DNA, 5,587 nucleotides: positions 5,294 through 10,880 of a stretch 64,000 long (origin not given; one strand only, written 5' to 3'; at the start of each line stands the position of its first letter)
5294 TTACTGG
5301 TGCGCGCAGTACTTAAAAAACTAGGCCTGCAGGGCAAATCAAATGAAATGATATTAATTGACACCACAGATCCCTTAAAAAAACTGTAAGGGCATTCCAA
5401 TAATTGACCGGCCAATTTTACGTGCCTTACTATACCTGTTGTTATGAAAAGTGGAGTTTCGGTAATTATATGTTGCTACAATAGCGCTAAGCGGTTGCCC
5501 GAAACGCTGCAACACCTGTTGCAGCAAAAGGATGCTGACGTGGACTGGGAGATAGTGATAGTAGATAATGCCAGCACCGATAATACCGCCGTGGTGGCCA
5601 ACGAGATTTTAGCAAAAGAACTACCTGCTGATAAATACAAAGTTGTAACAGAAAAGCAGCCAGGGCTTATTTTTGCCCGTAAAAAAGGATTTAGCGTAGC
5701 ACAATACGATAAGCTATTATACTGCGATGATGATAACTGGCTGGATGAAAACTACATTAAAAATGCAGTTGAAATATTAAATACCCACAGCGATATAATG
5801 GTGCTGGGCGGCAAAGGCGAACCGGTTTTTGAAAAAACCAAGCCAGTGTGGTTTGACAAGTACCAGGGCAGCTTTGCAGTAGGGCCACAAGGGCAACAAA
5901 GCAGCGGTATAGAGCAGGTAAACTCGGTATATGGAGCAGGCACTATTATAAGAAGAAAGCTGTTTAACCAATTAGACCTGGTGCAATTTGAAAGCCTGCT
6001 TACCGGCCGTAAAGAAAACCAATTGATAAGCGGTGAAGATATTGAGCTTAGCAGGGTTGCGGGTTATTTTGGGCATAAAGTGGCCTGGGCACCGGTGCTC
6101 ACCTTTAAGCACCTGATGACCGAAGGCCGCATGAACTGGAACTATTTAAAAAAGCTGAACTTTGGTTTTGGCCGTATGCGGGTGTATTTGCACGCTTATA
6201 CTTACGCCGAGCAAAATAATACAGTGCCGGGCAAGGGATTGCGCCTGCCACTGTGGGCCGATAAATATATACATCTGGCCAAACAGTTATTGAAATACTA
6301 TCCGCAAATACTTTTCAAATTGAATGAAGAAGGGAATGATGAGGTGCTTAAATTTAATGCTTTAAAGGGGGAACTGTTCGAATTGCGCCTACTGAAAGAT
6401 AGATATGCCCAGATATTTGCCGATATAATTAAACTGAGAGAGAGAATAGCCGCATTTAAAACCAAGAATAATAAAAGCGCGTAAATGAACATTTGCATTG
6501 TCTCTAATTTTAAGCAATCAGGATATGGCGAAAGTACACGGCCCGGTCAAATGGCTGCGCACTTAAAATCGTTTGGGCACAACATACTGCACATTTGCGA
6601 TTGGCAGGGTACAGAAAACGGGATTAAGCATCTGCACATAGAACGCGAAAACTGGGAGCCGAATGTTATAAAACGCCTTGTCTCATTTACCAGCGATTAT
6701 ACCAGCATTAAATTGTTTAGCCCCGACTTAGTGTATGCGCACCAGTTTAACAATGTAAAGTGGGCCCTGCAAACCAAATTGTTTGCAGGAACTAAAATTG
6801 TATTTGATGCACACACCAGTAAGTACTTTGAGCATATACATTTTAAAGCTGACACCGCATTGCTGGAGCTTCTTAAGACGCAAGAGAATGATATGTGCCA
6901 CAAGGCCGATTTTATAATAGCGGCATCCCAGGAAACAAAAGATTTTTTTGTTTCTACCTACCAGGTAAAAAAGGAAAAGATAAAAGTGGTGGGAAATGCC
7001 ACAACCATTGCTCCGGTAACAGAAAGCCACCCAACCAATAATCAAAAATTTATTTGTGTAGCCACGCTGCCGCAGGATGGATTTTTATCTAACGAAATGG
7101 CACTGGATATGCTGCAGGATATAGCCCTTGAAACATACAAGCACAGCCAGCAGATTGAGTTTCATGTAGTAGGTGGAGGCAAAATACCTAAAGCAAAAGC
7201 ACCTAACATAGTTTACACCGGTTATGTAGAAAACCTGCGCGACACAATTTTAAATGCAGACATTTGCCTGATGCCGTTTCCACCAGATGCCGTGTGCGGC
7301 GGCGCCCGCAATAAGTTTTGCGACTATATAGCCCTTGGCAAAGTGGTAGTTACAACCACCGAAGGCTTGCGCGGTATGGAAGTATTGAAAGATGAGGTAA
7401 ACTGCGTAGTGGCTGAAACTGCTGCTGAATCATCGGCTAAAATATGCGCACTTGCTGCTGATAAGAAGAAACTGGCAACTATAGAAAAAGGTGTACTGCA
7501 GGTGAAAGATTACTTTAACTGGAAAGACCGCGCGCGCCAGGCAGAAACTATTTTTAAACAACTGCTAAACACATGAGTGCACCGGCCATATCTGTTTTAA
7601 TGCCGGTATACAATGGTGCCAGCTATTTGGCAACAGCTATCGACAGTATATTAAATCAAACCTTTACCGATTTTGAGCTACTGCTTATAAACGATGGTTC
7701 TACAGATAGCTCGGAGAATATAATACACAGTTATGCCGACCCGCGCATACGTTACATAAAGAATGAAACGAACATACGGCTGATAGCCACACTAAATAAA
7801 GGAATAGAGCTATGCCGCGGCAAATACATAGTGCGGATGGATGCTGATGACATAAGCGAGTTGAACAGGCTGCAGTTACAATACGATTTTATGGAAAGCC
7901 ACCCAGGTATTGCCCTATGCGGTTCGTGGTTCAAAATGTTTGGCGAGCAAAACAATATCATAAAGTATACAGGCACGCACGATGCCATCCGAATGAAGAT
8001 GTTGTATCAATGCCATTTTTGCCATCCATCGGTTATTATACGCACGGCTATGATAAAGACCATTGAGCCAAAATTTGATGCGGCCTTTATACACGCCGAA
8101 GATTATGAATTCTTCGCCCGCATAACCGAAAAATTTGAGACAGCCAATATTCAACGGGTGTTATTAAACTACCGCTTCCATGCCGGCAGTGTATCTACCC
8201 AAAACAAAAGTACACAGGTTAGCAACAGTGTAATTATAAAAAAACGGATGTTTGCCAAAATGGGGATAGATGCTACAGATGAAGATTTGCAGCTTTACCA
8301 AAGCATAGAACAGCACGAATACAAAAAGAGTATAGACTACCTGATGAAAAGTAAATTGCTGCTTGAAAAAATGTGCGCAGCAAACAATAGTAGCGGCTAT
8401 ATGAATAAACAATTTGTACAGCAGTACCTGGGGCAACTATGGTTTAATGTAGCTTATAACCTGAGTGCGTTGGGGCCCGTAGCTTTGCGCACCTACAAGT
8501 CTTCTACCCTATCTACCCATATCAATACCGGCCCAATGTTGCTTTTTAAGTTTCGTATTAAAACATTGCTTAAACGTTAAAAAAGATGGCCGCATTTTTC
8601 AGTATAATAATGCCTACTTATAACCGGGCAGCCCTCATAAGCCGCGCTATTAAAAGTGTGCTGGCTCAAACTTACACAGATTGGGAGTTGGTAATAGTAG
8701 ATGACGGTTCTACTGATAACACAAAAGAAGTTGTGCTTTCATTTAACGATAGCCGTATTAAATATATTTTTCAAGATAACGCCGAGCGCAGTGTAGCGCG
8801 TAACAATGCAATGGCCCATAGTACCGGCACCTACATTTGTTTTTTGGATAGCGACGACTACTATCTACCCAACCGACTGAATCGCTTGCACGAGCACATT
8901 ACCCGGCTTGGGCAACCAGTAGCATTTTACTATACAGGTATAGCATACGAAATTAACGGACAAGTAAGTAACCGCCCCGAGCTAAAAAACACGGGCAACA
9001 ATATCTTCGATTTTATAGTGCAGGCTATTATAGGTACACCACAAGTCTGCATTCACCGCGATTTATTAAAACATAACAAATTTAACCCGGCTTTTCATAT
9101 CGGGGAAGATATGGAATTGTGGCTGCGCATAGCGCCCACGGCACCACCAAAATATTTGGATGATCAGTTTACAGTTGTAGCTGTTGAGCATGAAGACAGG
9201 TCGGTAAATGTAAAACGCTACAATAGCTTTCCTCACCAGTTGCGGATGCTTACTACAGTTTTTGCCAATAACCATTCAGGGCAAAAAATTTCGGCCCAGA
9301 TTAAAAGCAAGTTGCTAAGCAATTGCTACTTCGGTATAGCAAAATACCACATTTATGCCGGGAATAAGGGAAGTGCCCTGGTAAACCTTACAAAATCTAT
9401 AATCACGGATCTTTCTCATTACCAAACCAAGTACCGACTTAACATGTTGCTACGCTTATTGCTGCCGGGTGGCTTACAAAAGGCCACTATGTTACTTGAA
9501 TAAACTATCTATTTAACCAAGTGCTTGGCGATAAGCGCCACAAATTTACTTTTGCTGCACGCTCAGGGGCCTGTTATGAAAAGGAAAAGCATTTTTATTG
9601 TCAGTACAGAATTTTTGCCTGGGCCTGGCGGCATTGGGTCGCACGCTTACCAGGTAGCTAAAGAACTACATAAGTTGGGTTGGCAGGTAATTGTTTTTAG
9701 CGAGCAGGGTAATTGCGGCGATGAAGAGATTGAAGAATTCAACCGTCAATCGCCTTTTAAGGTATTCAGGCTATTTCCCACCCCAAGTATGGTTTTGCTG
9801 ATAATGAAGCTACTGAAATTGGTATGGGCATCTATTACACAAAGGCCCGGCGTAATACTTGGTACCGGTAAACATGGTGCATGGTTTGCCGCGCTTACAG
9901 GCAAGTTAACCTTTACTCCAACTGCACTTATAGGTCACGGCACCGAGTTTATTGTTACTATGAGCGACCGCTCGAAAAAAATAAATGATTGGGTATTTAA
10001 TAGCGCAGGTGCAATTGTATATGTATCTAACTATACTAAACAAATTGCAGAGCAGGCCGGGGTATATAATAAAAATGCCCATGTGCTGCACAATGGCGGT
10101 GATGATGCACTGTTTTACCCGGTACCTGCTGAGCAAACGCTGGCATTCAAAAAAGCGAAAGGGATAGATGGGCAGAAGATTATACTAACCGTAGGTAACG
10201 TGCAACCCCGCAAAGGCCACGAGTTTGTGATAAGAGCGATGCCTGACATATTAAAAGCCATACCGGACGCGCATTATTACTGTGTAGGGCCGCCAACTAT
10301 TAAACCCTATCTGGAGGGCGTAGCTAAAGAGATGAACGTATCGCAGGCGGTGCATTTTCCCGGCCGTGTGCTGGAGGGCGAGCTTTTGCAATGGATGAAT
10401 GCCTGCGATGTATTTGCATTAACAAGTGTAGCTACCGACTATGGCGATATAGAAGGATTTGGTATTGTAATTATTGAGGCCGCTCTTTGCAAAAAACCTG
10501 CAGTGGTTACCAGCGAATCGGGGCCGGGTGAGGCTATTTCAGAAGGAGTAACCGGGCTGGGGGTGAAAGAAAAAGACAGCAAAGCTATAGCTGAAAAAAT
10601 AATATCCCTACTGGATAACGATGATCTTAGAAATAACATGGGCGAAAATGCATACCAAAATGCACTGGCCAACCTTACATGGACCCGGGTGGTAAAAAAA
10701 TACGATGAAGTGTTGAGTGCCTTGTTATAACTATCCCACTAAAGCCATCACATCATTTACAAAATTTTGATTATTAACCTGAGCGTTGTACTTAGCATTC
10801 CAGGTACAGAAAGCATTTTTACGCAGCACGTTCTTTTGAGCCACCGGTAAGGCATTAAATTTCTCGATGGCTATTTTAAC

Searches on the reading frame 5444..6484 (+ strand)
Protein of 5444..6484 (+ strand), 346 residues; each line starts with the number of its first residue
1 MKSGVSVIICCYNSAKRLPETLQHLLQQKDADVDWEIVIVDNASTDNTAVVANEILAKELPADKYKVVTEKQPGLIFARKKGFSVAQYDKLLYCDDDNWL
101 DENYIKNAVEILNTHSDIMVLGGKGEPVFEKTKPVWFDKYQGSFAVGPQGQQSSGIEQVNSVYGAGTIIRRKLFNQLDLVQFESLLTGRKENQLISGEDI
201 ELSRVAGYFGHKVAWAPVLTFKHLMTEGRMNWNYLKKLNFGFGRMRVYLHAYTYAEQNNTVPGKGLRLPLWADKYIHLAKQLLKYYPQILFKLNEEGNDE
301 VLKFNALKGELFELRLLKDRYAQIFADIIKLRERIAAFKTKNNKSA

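Call 9: search_protein_families(library=pfam, proteins=[window:5444-6484:+])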
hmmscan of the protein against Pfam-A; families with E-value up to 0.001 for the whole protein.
window:5444-6484:+ (346 aa): 3 families
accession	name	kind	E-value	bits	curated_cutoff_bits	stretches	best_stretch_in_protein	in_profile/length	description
PF00535.33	Glycos_transf_2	-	2.9e-24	86.3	23.3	1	6-175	1-165/168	Glycosyl transferase family 2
PF13641.12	Glyco_tranf_2_3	-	4.9e-14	53.3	27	1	5-235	3-221/230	Glycosyltransferase like family 2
PF10111.15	Glyco_tranf_2_2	-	6.5e-09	36.1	27.3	1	6-110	1-104/276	Glycosyltransferase like family 2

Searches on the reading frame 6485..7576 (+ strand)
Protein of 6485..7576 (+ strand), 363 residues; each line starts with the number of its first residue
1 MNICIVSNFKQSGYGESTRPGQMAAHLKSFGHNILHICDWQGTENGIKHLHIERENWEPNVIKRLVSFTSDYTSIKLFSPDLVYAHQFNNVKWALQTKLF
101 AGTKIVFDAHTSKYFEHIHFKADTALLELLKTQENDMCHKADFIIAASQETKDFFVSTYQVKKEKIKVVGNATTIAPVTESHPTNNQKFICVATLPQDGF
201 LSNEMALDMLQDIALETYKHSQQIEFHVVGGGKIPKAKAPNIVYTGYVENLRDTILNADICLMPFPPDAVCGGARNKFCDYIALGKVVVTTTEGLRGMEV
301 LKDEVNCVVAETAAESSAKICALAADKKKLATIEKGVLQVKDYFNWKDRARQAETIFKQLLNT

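Call 9: search_protein_families(library=pfam, proteins=[window:6485-7576:+])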
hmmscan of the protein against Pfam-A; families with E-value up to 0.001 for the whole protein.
window:6485-7576:+ (363 aa): 4 families
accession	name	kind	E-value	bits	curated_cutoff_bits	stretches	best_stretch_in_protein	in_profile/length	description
PF13439.12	Glyco_transf_4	-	1.6e-12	48.2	28.5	1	22-172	10-165/170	Glycosyltransferase Family 4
PF13692.12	Glyco_trans_1_4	-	2.7e-12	47.6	27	1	203-326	13-142/142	Glycosyl transferases group 1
PF13579.12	Glyco_trans_4_4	-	3.9e-06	27.7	29.7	1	18-171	5-157/158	Glycosyl transferase 4-like domain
PF13524.12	Glyco_trans_1_2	-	3.3e-05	24.3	25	1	215-353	6-142/144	Glycosyl transferase-like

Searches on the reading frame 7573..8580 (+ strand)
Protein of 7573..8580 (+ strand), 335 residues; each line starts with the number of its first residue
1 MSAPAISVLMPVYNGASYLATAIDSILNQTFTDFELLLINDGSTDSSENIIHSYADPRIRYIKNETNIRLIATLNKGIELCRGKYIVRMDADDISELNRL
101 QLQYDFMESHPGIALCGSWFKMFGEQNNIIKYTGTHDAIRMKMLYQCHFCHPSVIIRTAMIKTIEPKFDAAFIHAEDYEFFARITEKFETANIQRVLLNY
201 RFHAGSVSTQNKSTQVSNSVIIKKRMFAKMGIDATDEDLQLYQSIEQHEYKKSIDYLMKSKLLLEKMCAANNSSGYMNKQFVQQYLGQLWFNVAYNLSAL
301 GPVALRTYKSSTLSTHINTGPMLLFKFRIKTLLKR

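Call 9: search_protein_families(library=pfam, proteins=[window:7573-8580:+])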
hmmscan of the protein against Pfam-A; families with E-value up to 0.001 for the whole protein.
window:7573-8580:+ (335 aa): 3 families
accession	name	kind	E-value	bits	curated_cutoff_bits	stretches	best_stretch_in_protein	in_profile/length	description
PF00535.33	Glycos_transf_2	-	7.7e-34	117.5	23.3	1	7-152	1-154/168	Glycosyl transferase family 2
PF10111.15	Glyco_tranf_2_2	-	4.3e-14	53.1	27.3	1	7-208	1-223/276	Glycosyltransferase like family 2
PF13641.12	Glyco_tranf_2_3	-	6.4e-08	33.3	27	1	4-179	1-189/230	Glycosyltransferase like family 2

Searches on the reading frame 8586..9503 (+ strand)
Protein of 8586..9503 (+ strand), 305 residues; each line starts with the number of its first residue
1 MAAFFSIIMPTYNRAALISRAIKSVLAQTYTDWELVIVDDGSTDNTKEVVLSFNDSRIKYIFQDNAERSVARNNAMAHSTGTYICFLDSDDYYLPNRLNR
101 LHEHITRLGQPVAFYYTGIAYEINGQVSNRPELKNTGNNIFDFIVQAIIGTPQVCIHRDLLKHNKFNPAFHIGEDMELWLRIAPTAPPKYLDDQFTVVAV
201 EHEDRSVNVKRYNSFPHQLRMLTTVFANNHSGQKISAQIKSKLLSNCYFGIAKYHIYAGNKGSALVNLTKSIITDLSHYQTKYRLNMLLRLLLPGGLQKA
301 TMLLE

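Call 8: search_protein_families(library=pfam, proteins=[window:8586-9503:+])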
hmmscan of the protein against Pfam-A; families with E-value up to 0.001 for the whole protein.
window:8586-9503:+ (305 aa): 4 families
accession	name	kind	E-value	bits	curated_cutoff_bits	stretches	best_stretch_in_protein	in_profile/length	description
PF00535.33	Glycos_transf_2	-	5e-35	121.3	23.3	1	6-110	1-108/168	Glycosyl transferase family 2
PF13641.12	Glyco_tranf_2_3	-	2.2e-10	41.4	27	1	5-98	3-104/230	Glycosyltransferase like family 2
PF10111.15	Glyco_tranf_2_2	-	8.2e-10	39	27.3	1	8-103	3-104/276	Glycosyltransferase like family 2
PF13704.12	Glyco_tranf_2_4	-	0.00032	21.6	27.5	1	34-94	21-85/98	Glycosyl transferase family 2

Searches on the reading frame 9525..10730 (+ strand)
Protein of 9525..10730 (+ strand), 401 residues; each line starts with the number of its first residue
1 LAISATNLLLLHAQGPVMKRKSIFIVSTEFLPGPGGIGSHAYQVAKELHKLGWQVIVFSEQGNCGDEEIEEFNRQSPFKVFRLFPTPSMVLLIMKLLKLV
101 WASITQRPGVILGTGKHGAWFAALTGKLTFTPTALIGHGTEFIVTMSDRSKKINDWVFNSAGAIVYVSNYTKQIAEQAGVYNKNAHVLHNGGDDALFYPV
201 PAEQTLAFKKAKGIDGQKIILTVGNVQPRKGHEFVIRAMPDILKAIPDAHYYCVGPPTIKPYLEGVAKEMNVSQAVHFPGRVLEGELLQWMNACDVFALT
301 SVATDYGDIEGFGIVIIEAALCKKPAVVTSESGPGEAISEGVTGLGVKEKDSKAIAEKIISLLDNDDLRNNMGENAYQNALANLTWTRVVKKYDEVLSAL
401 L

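Call 8: search_protein_families(library=pfam, proteins=[window:9525-10730:+])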
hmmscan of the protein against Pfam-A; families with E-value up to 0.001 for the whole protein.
window:9525-10730:+ (401 aa): 6 families
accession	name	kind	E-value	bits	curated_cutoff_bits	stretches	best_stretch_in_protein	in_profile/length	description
PF00534.26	Glycos_transf_1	-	3.3e-36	124.8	26.4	1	209-378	6-171/172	Glycosyl transferases group 1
PF13692.12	Glyco_trans_1_4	-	1.2e-29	103.8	27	1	218-365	2-142/142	Glycosyl transferases group 1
PF13439.12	Glyco_transf_4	-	2.4e-16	60.6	28.5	1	34-193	1-167/170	Glycosyltransferase Family 4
PF13579.12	Glyco_trans_4_4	-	1.4e-09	38.9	29.7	1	35-191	1-158/158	Glycosyl transferase 4-like domain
PF13524.12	Glyco_trans_1_2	-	1e-06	29.2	25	1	243-392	6-141/144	Glycosyl transferase-like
PF20706.3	GT4-conflict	-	2.8e-05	23.7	26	1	309-391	291-383/385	Family 4 Glycosyltransferase in conflict systems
